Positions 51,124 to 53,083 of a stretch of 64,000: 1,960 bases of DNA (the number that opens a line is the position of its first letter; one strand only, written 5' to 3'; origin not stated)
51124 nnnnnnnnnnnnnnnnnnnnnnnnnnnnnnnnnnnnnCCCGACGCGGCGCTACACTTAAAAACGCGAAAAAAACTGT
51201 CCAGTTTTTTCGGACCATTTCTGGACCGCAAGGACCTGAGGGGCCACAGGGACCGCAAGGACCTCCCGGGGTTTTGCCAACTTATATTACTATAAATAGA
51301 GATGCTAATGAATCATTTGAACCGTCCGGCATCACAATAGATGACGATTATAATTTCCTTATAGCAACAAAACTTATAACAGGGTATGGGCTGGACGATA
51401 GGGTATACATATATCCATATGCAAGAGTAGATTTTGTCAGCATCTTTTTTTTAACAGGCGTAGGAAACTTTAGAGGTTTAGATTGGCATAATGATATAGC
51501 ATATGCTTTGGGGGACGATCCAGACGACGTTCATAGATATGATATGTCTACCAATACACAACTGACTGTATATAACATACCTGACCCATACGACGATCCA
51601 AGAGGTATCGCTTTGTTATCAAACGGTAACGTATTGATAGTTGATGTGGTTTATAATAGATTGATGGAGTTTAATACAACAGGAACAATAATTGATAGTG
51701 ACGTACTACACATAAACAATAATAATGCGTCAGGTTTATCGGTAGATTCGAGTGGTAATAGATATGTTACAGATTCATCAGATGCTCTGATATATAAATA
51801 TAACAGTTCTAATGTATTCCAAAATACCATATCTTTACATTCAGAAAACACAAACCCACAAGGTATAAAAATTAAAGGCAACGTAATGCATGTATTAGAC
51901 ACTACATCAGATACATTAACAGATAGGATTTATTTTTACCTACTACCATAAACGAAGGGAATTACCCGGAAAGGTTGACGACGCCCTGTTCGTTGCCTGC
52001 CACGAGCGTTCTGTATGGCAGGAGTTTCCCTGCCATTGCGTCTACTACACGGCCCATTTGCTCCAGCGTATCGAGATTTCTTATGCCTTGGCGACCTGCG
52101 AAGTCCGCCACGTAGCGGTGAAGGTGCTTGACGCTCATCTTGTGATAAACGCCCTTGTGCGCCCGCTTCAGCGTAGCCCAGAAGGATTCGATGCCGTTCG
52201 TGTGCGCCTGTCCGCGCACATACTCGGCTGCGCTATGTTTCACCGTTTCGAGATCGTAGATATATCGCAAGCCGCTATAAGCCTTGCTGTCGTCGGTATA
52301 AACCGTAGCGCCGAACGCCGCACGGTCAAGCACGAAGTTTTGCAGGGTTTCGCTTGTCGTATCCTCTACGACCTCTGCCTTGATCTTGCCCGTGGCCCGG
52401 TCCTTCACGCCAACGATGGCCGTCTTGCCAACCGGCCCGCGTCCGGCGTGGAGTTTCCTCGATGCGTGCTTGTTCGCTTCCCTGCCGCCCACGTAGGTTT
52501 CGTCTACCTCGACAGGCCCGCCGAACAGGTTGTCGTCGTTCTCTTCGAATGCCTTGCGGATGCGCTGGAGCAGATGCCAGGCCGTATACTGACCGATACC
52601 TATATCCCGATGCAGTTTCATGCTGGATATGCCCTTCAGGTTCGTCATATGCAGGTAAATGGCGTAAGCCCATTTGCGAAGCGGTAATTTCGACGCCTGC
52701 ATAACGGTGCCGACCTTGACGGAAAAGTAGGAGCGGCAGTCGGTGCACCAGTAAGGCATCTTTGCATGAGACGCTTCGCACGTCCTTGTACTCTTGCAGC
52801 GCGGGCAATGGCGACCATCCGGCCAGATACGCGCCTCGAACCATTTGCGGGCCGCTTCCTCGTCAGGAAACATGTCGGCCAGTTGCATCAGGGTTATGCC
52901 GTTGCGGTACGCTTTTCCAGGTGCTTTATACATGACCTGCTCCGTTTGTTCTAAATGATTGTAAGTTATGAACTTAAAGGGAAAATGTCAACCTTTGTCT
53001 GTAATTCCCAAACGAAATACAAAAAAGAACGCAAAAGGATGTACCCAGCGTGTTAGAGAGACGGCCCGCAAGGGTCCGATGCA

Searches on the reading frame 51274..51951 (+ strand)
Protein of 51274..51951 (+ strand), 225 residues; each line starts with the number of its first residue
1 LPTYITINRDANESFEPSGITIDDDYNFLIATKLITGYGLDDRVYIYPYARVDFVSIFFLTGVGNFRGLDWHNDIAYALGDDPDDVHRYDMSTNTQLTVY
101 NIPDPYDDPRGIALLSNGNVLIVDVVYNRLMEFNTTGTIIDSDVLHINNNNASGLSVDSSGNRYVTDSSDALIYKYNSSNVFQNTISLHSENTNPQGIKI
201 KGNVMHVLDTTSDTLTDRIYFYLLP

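Call 90: search_protein_families(library=pfam, proteins=[window:51274-51951:+], max_evalue=0.001)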
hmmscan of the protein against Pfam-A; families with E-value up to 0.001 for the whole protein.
window:51274-51951:+ (225 aa): 2 families
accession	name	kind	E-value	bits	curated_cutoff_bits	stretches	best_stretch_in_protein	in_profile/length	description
PF01436.27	NHL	-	4.9e-07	29.9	20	0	108-128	3-22/28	NHL repeat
PF24684.1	Vgb_lyase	-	0.0002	20.7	50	1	91-201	165-273/290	Virginiamycin B lyase family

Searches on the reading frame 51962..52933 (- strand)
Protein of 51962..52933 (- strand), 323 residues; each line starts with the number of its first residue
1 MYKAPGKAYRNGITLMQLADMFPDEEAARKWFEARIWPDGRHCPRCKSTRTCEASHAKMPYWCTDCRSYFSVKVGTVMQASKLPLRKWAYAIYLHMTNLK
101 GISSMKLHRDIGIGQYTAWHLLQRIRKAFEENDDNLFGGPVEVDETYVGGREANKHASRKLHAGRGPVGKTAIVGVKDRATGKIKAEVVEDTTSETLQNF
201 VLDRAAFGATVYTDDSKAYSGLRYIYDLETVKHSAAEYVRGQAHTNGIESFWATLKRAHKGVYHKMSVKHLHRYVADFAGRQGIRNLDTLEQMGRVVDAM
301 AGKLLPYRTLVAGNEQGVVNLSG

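Call 90: search_protein_families(library=pfam, proteins=[window:51962-52933:-], max_evalue=0.001)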
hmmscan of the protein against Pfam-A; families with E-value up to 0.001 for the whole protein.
window:51962-52933:- (323 aa): 2 families
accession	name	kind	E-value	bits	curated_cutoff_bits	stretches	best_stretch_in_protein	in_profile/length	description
PF12762.13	DDE_Tnp_IS1595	-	1.9e-38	132.3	27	1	138-279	3-149/153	ISXO2-like transposase domain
PF12760.12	Zn_ribbon_IS1595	-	1.4e-06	28.6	25.4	1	23-67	1-44/46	Transposase zinc-ribbon domain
